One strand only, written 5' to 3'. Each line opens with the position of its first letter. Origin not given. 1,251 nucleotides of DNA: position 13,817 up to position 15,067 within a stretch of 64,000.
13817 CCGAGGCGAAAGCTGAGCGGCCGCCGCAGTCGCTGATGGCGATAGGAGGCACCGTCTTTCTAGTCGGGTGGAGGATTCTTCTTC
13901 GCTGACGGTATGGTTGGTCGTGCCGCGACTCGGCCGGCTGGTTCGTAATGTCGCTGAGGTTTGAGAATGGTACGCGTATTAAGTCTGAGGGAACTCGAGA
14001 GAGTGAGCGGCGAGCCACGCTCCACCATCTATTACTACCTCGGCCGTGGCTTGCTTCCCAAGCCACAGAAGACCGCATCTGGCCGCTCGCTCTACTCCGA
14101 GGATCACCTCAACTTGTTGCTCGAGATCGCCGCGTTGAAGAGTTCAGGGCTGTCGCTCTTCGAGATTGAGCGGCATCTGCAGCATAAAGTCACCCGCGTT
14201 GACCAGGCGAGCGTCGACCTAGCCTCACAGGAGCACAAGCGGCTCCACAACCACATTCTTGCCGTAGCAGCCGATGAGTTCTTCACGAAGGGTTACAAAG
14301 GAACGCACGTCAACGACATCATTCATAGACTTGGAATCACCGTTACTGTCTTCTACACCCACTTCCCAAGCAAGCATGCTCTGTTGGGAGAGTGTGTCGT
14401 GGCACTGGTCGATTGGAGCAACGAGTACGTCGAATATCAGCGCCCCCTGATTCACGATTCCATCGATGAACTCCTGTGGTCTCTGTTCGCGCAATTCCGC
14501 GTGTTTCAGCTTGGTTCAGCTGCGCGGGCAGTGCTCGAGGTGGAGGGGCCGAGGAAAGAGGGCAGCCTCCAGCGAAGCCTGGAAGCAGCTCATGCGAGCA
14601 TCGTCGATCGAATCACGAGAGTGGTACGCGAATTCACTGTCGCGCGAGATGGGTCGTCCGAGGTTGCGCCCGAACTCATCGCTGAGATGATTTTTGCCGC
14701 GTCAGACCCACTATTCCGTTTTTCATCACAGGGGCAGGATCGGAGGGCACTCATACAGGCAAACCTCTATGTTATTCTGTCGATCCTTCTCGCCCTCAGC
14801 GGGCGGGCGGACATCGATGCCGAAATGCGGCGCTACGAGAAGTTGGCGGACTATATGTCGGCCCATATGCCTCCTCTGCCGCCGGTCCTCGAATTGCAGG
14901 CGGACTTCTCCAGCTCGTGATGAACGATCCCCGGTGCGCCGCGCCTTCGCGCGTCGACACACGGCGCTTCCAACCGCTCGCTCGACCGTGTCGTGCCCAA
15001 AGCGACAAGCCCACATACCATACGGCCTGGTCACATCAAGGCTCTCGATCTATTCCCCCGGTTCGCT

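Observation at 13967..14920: Single polypeptide carrying both a MerR-type and a TetR-type DNA-binding domain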

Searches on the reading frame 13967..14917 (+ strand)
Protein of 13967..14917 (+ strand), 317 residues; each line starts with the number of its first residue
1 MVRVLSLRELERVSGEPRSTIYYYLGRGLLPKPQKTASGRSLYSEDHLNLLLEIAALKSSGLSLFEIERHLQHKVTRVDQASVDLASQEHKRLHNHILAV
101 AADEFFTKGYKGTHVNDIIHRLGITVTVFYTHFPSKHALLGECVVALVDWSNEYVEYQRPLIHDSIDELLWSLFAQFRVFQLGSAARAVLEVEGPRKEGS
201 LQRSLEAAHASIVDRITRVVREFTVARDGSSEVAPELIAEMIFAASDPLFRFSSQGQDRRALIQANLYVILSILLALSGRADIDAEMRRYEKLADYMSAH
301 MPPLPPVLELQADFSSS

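Call 3: search_protein_families(library=pfam, proteins=[window:13967-14917:+], max_evalue=10)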
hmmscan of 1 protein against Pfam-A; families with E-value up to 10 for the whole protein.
window:13967-14917:+ (317 aa): 5 families
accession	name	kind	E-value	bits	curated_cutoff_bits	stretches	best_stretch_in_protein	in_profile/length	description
PF13411.12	MerR_1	-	2e-13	50.6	21.6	1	6-73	2-68/69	MerR HTH family regulatory protein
PF00440.29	TetR_N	-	5.9e-12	45.6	24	1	97-142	1-46/47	Bacterial regulatory proteins, tetR family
PF00376.29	MerR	-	0.00051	20.3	28.2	1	17-43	12-38/38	MerR family regulatory protein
PF08876.17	DUF1836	-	0.082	13.4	27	1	20-83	39-96/105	Domain of unknown function (DUF1836)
PF19798.5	Sulfotransfer_5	-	0.16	11.8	23.2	1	145-269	63-188/226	Sulfotransferase domain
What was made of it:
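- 13982..14185 (+): MerR-type winged helix-turn-helix, residues 6-73. The recognition helix is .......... and the wing is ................. Pfam MerR_1 at 50.6 bits (call 3).
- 14255..14392 (+): TetR_N helix-turn-helix, residues 97-142. The recognition helix region is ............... Pfam TetR_N at 45.6 bits (call 3).
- On TetR family (TFR): 45.6 bits against a cut-off of 24, residues 97-142 (call 3).
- On MerR family: MerR_1 at 50.6 bits against a cut-off of 21.6, residues 6-73 (call 3).
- Checked: Pfam hmmscan (call 3) gives MerR_1 PF13411 at residues 6-73 (50.6 bits, cut-off 21.6, E 2e-13) and TetR_N PF00440 at residues 97-142 (45.6 bits, cut-off 24, E 5.9e-12).
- Domain calls above Pfam thresholds (call 3).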

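Call 4: search_protein_families(library=ncbifam, proteins=[window:13967-14917:+], max_evalue=10)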
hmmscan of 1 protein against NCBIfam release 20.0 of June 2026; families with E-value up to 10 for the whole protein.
window:13967-14917:+ (317 aa): 24 families
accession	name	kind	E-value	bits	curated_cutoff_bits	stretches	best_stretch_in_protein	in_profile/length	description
NF041196.1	ScbR_bind_reg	equivalog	4.9e-12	46.4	150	1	94-274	8-185/191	ScbR family autoregulator-binding transcription factor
NF050111.1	TransRegSACE7040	equivalog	7.8e-09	35.7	250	1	95-157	4-63/186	SACE_7040 family transcriptional regulator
TIGR02051.1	MerR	equivalog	1.4e-06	28.5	150.85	1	18-97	13-92/124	mercury resistance transcriptional regulator MerR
NF037937.1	septum_RefZ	equivalog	1.3e-05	25.2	180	1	95-155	2-62/195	forespore capture DNA-binding protein RefZ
TIGR02047.1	CadR-PbrR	equivalog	1.4e-05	25.1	151.45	1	9-76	5-72/127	Cd(II)/Pb(II)-responsive transcriptional regulator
NF053731.1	TransRegFasRMycb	equivalog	3.8e-05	23.6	330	1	95-144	14-63/199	HTH-type transcriptional activator FasR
TIGR02044.1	CueR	equivalog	5.8e-05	23.2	147.4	1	19-77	15-75/127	Cu(I)-responsive transcriptional regulator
NF007949.0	PRK10668.1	equivalog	7e-05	22.4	271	1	88-158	7-78/216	multidrug efflux transporter transcriptional repressor AcrR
NF007069.0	PRK09514.1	equivalog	0.0001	22.3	143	1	13-93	10-90/141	Zn(2+)-responsive transcriptional regulator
TIGR02043.1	ZntR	equivalog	0.00013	22.1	167.95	1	10-93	7-90/131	Zn(2+)-responsive transcriptional regulator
NF053740.1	TransRegTnrAGPos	equivalog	0.00029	20.9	140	1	4-78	12-86/108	hypothetical protein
NF051852.1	efflux_TF_MtrR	exception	0.00044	20.1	280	1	89-141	7-59/205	multidrug efflux system transcriptional repressor MtrR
TIGR03968.1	mycofact_TetR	equivalog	0.0014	18.3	224.9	1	94-139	11-56/190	mycofactocin system transcriptional regulator MftR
NF011584.0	PRK15008.1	equivalog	0.0034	17.2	230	1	94-140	20-66/212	HTH-type transcriptional regulator RutR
NF041849.1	trans_regNmlR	equivalog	0.0065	16.5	175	1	18-97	14-95/117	stress response transcriptional regulator NmlR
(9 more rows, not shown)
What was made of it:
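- On ScbR/ArpA gamma-butyrolactone receptor family (NF041196): 46.4 bits against a cut-off of 150 (call 4).
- The best NCBIfam match (ScbR-type, 46 bits) is far below its cut-off of 150 (call 4).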

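Call 5: find_homologous_proteins(query=window:13967-14917:+, max_evalue=0.001)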
Query window:13967-14917:+ (317 aa): 14 proteins with E <= 0.001 among 5239 candidates.
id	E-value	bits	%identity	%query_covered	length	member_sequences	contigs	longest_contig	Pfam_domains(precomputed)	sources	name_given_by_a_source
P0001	2.0e-202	689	100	100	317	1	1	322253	PF13411.13,PF00440.30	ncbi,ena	-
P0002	3.6e-164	563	81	100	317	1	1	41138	PF13411.13,PF00440.30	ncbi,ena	-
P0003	8.4e-157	539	79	98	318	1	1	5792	PF00376.30,PF13411.13,PF00440.30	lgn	-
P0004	1.2e-138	480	72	98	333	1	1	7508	PF13411.13,PF00440.30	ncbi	-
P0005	2.1e-120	420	63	98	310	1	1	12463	PF00376.30,PF13411.13,PF00440.30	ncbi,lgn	-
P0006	5.0e-85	304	49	98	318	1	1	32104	PF00376.30,PF13411.13,PF00440.30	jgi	jgi:DNA-binding transcriptional MerR regulator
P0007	9.6e-84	300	46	100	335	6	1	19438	PF00376.30,PF13411.13,PF00440.30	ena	-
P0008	8.4e-83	296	49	97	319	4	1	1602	PF00376.30,PF13411.13,PF00440.30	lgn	-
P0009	8.5e-83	296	48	97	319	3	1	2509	PF00376.30,PF13411.13,PF00440.30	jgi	jgi:DNA-binding transcriptional MerR regulator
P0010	1.4e-81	292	48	100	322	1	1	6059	PF00376.30,PF13411.13,PF00440.30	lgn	-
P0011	1.9e-80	289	47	97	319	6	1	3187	PF00376.30,PF13411.13,PF00440.30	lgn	-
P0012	2.4e-74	269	45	97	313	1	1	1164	PF00376.30,PF13411.13,PF00440.30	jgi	jgi:DNA-binding transcriptional MerR regulator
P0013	3.7e-73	265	44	98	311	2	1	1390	PF00376.30,PF13411.13,PF00440.30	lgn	-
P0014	1.9e-72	262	44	97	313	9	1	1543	PF00376.30,PF13411.13,PF00440.30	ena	-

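Call 6: search_solved_structures(query=window:13967-14917:+, max_evalue=0.01, show_alignments=2)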
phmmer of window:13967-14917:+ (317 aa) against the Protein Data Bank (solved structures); distinct sequences matched with E-value up to 0.01: 39.
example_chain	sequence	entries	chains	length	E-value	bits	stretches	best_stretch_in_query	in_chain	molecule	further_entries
2eh3_A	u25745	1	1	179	4.4e-07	33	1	96-144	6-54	Transcriptional regulator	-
6srn_A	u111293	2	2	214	2.1e-06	30.8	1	94-144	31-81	TetR family transcriptional regulator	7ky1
3bhq_A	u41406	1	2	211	3.7e-06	30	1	92-166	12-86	Transcriptional regulator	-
9b7y_A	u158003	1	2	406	1.3e-05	28.2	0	94-145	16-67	Transcriptional repressor Mce3R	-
5xay_A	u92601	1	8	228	1.4e-05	28.1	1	93-183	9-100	Gamma-butyrolactone receptor protein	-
5xaz_A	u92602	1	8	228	2.5e-05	27.3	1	93-171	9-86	Gamma-butyrolactone receptor protein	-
6wp7_A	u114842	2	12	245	2.6e-05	27.2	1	85-170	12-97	AvaR1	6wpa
6wp9_A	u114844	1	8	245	3.6e-05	26.7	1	87-170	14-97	AvaR1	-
6el2_A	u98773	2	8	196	0.00013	24.9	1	89-144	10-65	Transcriptional regulator TetR family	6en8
4ua1_A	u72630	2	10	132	0.00021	24.3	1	9-71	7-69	Regulatory protein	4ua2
3geu_A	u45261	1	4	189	0.00027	23.9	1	97-177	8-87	Intercellular adhesion protein R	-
3vib_A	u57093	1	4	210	0.0003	23.7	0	92-141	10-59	MtrR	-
6o6n_A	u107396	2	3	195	0.00031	23.7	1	95-139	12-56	TetR family transcriptional regulator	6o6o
3vpr_A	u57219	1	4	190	0.00031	23.7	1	95-143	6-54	Transcriptional regulator, TetR family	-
3dcf_A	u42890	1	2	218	0.00037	23.4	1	95-151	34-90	transcriptional regulator of the TetR/AcrR family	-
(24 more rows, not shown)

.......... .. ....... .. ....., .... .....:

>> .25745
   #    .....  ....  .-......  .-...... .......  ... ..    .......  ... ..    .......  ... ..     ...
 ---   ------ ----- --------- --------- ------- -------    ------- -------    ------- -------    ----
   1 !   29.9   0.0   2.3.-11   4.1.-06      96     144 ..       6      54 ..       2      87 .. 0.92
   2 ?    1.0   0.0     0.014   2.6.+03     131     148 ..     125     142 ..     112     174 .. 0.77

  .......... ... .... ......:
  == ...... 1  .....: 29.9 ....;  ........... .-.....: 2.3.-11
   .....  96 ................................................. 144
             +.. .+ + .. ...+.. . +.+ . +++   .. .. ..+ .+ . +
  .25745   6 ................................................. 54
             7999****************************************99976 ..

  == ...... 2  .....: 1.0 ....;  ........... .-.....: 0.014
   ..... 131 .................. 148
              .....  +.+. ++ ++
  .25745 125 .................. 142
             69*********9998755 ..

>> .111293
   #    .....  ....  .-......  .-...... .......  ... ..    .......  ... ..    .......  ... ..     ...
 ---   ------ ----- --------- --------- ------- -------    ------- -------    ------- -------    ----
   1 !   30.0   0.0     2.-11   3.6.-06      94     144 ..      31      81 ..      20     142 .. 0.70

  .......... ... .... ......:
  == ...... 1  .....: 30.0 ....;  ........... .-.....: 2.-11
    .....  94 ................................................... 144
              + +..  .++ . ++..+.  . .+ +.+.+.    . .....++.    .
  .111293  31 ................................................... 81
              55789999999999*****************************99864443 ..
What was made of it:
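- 14255..14392 (+): PDB TetR-family hits (call 6).
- On TetR family (TFR): PDB TFR hits on residues 88-190 (call 6).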

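Call 8: find_encoding_contigs(protein=P0001, flank=10000, max_places=3)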
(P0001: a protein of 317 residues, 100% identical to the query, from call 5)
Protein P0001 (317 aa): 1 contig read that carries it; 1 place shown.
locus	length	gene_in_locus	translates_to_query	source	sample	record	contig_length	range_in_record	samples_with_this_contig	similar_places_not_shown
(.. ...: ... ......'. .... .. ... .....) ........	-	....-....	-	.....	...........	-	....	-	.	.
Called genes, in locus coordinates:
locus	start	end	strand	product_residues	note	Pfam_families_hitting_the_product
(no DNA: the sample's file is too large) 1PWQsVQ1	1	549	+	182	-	?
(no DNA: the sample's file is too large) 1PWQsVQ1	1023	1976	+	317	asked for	PF13411:MerR_1, PF00440:TetR_N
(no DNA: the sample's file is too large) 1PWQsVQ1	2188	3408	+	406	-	PF04909:Amidohydro_2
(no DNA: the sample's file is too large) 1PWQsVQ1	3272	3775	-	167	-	-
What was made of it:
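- The identical protein comes from an independent assembly (call 8).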

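Call 19: search_protein_representatives(alignment_id=A1)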
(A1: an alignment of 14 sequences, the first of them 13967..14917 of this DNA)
Query: 14 sequences, 319 profile positions. Proteins with E-value up to 0.001 (for the whole library): 11770; up to 1e-10: 466; up to 1e-30: 68. The best 150 are listed.
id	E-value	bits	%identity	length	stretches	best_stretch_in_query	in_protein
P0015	2.1e-156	536.6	-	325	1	2-316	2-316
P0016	8.2e-119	413.1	-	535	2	3-302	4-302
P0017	7.1e-116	403.5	-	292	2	77-209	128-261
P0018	1.5e-110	386.0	-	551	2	3-309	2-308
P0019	7.5e-106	370.5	-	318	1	1-313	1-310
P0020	1.1e-104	366.7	-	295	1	1-234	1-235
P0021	7.4e-101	354.1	-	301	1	1-298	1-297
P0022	5.7e-97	341.3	-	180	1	1-180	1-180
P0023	3.3e-87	309.3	-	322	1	1-316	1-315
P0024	4.8e-84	298.9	-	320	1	4-309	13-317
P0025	1.3e-82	294.2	-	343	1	107-316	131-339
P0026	5.6e-81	288.8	-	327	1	2-310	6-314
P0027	1.4e-75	271.1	-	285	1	25-311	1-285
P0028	9.1e-73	261.8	-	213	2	172-312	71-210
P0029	1.7e-70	254.4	-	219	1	93-312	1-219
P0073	3.4e-35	138.4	-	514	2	5-249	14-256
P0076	2.8e-34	135.4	-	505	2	5-145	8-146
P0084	1.9e-29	119.5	-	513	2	7-273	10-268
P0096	1.8e-26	109.7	-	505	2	5-308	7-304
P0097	2.3e-26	109.3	-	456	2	2-181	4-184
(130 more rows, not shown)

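Call 20: find_encoding_contigs(protein=P0002, flank=8000, max_places=2)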
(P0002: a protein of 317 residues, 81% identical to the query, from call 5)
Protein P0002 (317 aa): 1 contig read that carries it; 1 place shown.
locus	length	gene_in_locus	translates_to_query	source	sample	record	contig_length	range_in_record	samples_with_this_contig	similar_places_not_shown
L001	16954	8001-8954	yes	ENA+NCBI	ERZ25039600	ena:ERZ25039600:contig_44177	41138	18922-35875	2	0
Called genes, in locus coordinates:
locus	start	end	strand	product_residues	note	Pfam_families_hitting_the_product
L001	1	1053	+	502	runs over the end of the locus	PF13433:Peripla_BP_5 (faint), PF13458:Peripla_BP_6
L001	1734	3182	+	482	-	PF13458:Peripla_BP_6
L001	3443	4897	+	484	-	PF01565:FAD_binding_4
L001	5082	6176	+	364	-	PF02754:CCG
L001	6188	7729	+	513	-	PF01565:FAD_binding_4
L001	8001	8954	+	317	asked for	PF13411:MerR_1, PF00440:TetR_N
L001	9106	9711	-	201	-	PF00440:TetR_N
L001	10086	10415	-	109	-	-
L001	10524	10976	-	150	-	-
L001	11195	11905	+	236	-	PF00384:Molybdopterin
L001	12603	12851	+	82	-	-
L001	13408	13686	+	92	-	PF02325:CCB3_YggT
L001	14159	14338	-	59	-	-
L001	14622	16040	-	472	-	PF07690:MFS_1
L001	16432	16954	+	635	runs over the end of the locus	-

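Call 21: find_encoding_contigs(protein=P0006, flank=8000, max_places=2)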
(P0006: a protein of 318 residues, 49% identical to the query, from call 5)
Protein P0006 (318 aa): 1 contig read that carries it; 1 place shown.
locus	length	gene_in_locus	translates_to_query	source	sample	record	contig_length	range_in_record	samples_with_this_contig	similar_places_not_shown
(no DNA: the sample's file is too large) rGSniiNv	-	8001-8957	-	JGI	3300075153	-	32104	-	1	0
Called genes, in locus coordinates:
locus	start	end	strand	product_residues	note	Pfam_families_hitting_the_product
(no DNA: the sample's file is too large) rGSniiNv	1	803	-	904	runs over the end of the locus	PF00149:Metallophos, PF09423:PhoD (weak)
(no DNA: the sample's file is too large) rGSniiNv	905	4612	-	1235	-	PF17996:CE2_N (faint), PF04122:CW_binding_2 (weak), PF01833:TIG, PF00877:NLPC_P60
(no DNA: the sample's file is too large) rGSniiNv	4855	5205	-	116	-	-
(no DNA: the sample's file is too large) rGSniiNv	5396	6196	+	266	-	PF00106:adh_short, PF08659:KR, PF13561:adh_short_C2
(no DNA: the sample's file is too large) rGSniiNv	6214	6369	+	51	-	-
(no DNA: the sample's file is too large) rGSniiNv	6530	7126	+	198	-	-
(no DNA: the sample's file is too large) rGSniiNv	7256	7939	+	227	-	PF02698:DUF218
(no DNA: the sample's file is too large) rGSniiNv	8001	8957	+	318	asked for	PF00376:MerR (weak), PF13411:MerR_1, PF00440:TetR_N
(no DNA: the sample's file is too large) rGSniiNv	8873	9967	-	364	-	PF00892:EamA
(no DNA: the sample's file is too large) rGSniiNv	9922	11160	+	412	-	-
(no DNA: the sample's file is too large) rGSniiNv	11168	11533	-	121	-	PF07883:Cupin_2, PF21621:MPI_cupin_dom (weak), PF02311:AraC_binding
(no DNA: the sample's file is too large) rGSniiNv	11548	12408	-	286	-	PF03446:NAD_binding_2, PF14833:NAD_binding_11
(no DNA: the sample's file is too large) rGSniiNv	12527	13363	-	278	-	PF12838:Fer4_7 (faint), PF13237:Fer4_10 (faint), PF13187:Fer4_9 (faint), PF13247:Fer4_11, PF13620:CarboxypepD_reg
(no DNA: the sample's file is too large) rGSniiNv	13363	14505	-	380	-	?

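Call 23: list_cluster_members(proteins=[P0001, P0002, P0004, P0005, P0007])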
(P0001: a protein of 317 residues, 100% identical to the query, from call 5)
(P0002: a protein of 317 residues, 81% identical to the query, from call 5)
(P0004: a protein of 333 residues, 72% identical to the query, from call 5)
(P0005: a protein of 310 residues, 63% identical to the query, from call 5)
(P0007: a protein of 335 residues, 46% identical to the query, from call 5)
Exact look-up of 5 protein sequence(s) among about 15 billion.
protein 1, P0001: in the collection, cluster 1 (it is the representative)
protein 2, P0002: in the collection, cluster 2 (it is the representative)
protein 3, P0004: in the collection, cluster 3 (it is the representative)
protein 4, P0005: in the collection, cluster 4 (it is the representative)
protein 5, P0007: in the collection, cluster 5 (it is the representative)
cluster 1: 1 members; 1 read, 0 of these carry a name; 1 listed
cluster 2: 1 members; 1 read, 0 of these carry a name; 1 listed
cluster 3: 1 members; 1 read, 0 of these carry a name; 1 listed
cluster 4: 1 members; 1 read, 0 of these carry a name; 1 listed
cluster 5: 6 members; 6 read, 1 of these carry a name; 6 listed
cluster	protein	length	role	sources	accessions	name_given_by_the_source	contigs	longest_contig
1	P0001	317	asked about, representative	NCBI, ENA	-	-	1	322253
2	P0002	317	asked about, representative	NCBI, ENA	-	-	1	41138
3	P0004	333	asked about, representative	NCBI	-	-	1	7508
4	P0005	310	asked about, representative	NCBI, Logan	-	-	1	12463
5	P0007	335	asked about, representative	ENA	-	-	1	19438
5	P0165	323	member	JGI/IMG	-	DNA-binding transcriptional MerR regulator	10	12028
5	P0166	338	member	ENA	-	-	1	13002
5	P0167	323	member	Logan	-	-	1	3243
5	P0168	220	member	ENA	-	-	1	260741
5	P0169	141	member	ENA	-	-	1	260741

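Call 24: find_related_loci(query=A1, collection=genome_contigs, flank=6000)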
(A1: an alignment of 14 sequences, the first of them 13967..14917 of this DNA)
Query A1 (317 aa) in genome_contigs; peptide patterns used: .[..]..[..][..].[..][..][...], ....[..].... (x = any residue, [..] = any of these).
71 stretches matched a pattern; 46 encode a relative of the query (tblastn E <= 1e-3); 46 distinct loci.
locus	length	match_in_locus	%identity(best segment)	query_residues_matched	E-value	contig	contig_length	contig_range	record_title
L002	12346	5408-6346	47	1-311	2e-91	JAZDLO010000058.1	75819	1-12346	MAG: bacterium isolate MEGAHIT-group-0.602 k141_19283298, whole genome shotgun sequence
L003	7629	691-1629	49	2-313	1e-90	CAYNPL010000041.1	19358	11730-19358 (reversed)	MAG TPA_asm: uncultured Gaiellales bacterium isolate binchicken_co274_173 genome assembly, contig: NODE_7252_length_1935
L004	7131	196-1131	46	1-310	4e-85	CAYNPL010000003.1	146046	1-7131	MAG TPA_asm: uncultured Gaiellales bacterium isolate binchicken_co274_173 genome assembly, contig: NODE_212_length_14604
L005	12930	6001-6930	46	1-309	9e-85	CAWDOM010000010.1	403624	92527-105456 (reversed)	MAG: uncultured Actinomycetota bacterium isolate MFD04716.bin.2.261 genome assembly, contig: contig_60472, whole genome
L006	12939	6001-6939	45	1-311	2e-82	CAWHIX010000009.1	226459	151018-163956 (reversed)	MAG: uncultured Actinomycetes bacterium isolate MFD02979.bin.1.202 genome assembly, contig: contig_47830, whole genome s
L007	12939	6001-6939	45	1-311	3e-82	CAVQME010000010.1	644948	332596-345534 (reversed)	MAG: uncultured Actinomycetes bacterium isolate MFD00032.bin.1.257 genome assembly, contig: contig_9014, whole genome sh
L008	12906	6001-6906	47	1-301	4e-82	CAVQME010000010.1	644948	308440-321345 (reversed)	MAG: uncultured Actinomycetes bacterium isolate MFD00032.bin.1.257 genome assembly, contig: contig_9014, whole genome sh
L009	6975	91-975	45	1-293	5e-78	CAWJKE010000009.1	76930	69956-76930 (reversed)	MAG: uncultured Actinomycetota bacterium isolate MFD05942.bin.1.451 genome assembly, contig: contig_31562, whole genome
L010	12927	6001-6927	42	1-308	6e-74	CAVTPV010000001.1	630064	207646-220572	MAG: uncultured Actinomycetota bacterium isolate MFD00905.bin.2.193 genome assembly, contig: contig_12090, whole genome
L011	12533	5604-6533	39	2-308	3e-71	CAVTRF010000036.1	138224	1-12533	MAG: uncultured delta proteobacterium isolate MFD00905.bin.2.16 genome assembly, contig: contig_66155, whole genome shot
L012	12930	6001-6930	41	1-309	2e-70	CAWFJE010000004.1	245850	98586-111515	MAG: uncultured Actinomycetes bacterium isolate MFD04716.bin.1.373 genome assembly, contig: contig_14413, whole genome s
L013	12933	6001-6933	38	2-309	4e-69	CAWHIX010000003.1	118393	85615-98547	MAG: uncultured Actinomycetes bacterium isolate MFD02979.bin.1.202 genome assembly, contig: contig_122446, whole genome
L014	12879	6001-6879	41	2-293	1e-67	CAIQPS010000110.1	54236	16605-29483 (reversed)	MAG: uncultured actinobacterium isolate LaPlata_bin-3933 genome assembly, contig: bin-3933:110/169, whole genome shotgun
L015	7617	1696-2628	40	2-299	1e-66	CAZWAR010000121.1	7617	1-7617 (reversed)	MAG TPA_asm: uncultured Gaiellales bacterium isolate binchicken_co129_799 genome assembly, contig: NODE_32144_length_761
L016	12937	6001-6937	51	1-309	3e-66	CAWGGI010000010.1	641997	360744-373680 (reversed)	MAG: uncultured Actinomycetota bacterium isolate MFD02979.bin.2.61 genome assembly, contig: contig_89230, whole genome s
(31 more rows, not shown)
